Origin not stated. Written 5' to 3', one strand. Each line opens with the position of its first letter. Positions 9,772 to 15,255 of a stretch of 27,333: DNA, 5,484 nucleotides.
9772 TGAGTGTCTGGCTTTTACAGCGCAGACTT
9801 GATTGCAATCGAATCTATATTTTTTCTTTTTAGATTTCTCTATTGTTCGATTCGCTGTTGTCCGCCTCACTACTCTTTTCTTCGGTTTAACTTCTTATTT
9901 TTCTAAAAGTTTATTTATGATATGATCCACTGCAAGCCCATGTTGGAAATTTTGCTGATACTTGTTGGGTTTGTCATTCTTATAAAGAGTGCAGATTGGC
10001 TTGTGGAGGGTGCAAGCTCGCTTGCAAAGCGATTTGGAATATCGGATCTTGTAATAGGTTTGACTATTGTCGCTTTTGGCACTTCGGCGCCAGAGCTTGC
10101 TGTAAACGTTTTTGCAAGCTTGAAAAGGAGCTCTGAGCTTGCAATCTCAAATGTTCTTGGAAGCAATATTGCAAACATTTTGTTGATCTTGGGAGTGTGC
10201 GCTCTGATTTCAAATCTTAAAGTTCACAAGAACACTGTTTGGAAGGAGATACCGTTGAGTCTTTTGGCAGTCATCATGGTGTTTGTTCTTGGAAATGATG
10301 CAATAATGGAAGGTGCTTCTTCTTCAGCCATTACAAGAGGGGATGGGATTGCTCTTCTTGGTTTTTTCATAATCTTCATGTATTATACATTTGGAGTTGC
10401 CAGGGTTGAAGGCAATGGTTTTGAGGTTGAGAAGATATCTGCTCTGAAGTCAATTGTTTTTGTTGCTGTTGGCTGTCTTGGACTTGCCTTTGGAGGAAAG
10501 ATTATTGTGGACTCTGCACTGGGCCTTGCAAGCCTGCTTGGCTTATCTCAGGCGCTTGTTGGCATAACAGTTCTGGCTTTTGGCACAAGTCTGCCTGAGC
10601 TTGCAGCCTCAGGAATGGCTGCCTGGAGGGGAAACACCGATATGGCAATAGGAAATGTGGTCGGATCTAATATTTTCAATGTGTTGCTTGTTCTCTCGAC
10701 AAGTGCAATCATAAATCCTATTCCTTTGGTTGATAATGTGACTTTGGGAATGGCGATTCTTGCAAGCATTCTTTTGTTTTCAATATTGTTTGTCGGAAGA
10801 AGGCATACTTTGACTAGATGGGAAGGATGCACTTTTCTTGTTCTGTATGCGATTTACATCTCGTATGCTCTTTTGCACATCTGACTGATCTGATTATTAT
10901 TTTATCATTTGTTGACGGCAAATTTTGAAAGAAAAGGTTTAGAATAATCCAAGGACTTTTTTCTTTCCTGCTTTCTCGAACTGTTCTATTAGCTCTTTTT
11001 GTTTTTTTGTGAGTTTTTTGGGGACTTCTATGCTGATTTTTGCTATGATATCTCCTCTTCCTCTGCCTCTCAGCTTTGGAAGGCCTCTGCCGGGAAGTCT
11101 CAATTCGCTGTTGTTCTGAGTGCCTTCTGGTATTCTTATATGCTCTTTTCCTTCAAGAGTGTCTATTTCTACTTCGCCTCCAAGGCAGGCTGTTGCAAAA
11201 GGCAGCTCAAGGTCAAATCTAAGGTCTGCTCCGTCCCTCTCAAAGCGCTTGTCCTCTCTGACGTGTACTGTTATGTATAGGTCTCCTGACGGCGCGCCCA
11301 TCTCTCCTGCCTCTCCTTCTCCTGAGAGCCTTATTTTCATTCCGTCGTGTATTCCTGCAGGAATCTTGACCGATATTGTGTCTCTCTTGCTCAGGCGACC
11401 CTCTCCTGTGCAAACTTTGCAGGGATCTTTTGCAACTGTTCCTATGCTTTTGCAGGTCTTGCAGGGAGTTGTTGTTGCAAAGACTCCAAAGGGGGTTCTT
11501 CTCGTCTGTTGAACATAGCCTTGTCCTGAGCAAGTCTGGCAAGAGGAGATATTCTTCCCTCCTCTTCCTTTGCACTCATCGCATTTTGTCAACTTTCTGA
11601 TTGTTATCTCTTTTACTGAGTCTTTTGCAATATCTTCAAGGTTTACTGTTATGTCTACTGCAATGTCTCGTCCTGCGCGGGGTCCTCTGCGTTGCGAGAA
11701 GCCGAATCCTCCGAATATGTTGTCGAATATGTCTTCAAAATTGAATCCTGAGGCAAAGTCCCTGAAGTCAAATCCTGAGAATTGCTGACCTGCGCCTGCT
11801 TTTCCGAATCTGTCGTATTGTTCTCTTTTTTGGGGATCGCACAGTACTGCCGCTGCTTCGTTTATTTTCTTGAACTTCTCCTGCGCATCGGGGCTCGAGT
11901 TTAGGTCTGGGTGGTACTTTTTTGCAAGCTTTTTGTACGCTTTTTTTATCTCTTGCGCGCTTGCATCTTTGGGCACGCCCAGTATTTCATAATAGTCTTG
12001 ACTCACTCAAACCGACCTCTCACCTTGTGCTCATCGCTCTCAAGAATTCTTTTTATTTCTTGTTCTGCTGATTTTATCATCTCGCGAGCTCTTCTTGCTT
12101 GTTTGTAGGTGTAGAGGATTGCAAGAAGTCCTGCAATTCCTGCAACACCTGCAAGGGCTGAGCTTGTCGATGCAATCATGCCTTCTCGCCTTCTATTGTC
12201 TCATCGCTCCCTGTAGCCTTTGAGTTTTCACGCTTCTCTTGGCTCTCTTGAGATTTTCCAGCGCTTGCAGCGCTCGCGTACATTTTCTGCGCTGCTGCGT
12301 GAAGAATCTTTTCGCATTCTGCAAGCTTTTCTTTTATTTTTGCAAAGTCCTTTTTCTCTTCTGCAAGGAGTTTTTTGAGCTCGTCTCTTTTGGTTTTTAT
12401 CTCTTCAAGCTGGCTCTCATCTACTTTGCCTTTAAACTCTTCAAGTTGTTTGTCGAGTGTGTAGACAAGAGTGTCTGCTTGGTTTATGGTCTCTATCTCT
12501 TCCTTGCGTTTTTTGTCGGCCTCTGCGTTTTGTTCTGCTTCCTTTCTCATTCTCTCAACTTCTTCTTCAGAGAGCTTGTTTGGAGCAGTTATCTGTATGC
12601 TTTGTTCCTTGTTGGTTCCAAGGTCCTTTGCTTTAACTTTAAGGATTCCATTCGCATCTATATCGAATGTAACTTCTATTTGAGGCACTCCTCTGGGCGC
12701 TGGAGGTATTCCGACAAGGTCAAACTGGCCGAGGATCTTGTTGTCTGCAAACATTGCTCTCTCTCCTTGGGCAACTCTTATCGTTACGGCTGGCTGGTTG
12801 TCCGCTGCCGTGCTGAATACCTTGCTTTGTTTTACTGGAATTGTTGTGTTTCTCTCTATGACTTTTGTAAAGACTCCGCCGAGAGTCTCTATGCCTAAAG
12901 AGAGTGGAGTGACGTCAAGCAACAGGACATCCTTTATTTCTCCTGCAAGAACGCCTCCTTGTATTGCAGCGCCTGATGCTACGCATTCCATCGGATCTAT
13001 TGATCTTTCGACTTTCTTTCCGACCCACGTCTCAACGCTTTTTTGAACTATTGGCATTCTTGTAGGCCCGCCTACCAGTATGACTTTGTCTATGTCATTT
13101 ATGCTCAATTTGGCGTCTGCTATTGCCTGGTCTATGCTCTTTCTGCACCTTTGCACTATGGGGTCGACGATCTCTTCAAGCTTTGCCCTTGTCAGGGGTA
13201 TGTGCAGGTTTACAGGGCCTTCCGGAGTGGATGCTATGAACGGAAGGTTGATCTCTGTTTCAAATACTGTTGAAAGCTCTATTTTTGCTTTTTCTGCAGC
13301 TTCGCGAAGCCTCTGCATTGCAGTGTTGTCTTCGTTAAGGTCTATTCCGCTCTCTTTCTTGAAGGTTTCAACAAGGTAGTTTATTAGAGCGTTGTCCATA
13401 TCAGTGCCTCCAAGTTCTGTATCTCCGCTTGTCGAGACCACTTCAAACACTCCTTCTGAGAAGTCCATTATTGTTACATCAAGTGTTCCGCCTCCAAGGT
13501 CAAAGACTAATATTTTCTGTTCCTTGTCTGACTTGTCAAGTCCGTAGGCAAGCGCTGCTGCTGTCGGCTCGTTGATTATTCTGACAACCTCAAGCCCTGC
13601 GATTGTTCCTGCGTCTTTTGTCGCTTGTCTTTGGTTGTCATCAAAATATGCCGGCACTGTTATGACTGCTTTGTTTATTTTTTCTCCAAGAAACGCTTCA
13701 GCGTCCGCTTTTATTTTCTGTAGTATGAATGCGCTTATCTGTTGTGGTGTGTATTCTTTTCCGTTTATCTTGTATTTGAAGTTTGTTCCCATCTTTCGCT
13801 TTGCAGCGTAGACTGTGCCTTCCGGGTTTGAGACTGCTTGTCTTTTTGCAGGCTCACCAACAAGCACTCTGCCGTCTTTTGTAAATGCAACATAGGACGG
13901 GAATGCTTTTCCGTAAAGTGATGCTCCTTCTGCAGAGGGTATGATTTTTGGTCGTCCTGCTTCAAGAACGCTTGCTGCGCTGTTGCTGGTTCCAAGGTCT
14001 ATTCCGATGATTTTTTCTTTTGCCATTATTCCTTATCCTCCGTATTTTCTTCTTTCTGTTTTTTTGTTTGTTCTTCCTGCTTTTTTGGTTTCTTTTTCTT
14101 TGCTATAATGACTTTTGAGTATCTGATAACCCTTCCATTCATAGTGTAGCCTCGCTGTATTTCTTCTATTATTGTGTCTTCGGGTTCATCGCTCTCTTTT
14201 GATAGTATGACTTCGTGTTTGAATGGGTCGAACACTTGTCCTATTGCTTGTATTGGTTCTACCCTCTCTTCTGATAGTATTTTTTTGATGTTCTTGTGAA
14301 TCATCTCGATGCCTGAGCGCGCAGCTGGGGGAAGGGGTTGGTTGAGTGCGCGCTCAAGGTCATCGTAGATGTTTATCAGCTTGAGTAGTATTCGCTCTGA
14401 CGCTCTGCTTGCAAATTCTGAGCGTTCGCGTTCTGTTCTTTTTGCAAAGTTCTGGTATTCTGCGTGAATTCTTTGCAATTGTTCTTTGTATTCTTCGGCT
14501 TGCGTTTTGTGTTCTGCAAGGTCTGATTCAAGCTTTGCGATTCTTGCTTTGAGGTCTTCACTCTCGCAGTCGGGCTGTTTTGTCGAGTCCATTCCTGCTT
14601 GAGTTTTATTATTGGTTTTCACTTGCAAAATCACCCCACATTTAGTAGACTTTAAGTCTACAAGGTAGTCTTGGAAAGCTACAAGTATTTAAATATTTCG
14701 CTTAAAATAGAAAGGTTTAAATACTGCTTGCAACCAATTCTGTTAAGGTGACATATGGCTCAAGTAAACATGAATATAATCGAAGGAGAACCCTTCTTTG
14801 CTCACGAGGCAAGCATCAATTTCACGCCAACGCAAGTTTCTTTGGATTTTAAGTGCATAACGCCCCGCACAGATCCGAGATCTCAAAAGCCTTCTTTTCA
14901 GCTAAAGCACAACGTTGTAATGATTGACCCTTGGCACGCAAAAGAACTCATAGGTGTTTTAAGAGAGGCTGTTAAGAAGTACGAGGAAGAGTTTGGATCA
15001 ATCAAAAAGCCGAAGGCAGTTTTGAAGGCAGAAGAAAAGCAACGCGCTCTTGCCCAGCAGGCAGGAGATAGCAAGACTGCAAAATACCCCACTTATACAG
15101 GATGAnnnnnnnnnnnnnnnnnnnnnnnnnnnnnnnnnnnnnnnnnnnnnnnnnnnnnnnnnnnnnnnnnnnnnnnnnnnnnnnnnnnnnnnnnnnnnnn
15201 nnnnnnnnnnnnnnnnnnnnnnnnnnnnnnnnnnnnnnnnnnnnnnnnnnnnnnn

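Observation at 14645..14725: Candidate new heat-shock operator at the grpE-dnaK-dnaJ transcription start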

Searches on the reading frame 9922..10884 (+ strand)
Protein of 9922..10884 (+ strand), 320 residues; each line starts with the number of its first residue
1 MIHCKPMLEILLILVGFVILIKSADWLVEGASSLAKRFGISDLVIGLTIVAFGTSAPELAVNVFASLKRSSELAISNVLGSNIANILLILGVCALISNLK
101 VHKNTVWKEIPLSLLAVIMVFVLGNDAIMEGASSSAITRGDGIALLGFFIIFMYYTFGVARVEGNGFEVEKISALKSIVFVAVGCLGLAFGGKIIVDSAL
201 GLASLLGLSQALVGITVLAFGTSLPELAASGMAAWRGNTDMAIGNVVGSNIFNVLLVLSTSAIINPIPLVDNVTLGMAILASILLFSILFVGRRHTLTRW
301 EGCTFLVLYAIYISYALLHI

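Call 3: search_protein_families(library=pfam, proteins=[window:9922-10884:+])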
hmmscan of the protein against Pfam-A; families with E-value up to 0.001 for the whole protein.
window:9922-10884:+ (320 aa): 1 family
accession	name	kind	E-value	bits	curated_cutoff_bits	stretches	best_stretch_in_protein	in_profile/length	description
PF01699.29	Na_Ca_ex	-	3.4e-67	225.5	24.9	2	10-157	3-150/151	Sodium/calcium exchanger protein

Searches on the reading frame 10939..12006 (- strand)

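Call 3: search_protein_families(library=pfam, proteins=[window:10939-12006:-])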
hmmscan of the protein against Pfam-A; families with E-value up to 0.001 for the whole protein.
window:10939-12006:- (355 aa): 3 families
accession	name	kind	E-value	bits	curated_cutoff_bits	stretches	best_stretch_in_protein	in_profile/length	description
PF01556.23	DnaJ_C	-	2.1e-46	158.2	26.6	1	116-329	2-152/152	DnaJ C terminal domain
PF00226.36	DnaJ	-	5.1e-28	97.4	27.8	1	4-65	1-63/63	DnaJ domain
PF00684.25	DnaJ_CXXCXGXG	-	2.7e-13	50.4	32.7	1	142-203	1-65/65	DnaJ central domain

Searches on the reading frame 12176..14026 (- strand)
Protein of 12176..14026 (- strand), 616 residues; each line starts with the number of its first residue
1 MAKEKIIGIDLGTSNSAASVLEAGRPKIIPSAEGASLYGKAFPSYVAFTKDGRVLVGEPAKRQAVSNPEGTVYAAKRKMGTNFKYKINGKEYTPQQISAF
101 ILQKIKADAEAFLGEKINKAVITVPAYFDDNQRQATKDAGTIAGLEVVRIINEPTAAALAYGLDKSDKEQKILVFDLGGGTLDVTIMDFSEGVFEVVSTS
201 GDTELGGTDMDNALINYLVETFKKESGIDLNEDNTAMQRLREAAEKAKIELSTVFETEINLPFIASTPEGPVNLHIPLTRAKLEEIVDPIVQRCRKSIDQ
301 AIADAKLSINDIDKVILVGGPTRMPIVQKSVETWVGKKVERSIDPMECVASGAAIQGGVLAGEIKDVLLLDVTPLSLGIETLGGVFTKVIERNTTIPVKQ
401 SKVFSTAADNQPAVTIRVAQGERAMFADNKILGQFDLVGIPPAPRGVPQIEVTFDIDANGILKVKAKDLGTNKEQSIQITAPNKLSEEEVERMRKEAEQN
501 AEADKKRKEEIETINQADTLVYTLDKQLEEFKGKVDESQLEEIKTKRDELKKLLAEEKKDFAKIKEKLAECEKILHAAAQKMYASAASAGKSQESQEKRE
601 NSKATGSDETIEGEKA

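Call 3: search_protein_families(library=pfam, proteins=[window:12176-14026:-])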
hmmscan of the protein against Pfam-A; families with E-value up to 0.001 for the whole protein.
window:12176-14026:- (616 aa): 3 families
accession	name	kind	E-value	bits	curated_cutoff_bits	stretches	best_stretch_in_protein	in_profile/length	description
PF00012.26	HSP70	-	4.4e-228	758.8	20.6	1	6-583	1-598/599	Hsp70 protein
PF06723.19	MreB_Mbl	-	9.3e-19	67.9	27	1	7-354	4-316/327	MreB/Mbl protein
PF21523.3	ParM_N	-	0.00081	19.9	27.4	0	168-223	3-56/159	Plasmid segregation protein ParM, C-terminal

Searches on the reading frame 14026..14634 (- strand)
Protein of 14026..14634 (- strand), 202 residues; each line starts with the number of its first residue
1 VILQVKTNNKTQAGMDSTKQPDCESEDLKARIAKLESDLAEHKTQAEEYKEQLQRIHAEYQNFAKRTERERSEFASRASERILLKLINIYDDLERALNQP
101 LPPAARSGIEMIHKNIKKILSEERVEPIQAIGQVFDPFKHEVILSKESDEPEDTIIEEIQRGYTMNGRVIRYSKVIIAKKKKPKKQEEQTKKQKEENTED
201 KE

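Call 3: search_protein_families(library=pfam, proteins=[window:14026-14634:-])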
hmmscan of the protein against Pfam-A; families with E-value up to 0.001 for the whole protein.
window:14026-14634:- (202 aa): 1 family
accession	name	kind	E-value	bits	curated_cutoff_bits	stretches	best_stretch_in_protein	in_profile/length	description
PF01025.24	GrpE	-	9.3e-42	142.9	25.8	1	24-179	5-165/165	GrpE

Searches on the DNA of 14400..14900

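Call 63: search_rna_families(source=window, start=14400, end=14900, threshold=evalue, max_evalue=1)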
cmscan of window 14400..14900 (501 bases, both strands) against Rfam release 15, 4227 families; matches with E-value up to 1: 1.
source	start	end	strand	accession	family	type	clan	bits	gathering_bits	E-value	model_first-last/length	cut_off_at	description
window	14820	14895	-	RF02248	Six3os1_3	Gene; lncRNA;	-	13.9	40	0.38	1-75/75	no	Six3os1 conserved region 3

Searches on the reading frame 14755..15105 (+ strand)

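Call 3: search_protein_families(library=pfam, proteins=[window:14755-15105:+])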
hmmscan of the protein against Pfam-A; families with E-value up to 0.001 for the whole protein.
window:14755-15105:+ (116 aa): 1 family
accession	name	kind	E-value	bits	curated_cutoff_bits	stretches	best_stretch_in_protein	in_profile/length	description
PF11950.13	DUF3467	-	3.9e-09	36.9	25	1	15-85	28-92/92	Protein of unknown function (DUF3467)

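Call 14: search_protein_families(library=ncbifam, proteins=[window:14755-15105:+], max_evalue=0.1)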
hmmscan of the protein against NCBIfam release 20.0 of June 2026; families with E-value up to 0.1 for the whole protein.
window:14755-15105:+ (116 aa): 0 families
